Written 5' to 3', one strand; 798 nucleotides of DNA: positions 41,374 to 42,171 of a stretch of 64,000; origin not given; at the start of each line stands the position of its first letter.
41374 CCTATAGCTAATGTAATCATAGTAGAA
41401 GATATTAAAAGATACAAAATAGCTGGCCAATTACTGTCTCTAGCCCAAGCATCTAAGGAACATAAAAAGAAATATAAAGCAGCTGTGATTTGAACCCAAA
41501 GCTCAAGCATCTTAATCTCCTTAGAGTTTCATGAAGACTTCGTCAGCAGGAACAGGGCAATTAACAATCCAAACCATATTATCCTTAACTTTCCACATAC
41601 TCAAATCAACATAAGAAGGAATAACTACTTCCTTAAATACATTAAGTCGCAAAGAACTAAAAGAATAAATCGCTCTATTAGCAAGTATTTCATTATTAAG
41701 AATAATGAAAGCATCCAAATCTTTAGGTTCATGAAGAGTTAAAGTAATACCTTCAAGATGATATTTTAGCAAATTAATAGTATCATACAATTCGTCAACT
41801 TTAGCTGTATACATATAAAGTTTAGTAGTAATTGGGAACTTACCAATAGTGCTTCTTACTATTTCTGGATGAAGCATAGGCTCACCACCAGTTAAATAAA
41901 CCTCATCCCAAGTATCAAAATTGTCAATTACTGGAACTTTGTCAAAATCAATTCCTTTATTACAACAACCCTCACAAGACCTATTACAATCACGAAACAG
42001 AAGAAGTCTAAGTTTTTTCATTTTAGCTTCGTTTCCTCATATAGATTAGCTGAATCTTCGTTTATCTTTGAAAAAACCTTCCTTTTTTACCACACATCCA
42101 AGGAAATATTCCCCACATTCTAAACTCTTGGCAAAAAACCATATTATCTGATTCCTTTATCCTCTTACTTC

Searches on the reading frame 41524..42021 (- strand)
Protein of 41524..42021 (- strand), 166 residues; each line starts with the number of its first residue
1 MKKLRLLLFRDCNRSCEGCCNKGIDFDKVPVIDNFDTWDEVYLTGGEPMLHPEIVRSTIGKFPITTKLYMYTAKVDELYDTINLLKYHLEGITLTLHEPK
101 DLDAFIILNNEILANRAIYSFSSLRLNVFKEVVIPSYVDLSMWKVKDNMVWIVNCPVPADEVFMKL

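Call 100: search_protein_families(library=phrogs, proteins=[window:41524-42021:-], max_evalue=0.001)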
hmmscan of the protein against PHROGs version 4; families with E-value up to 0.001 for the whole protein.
window:41524-42021:- (166 aa): 1 family
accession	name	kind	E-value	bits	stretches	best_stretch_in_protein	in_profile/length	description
phrog_31524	-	unknown function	5e-14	53.3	1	3-123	3-126/190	-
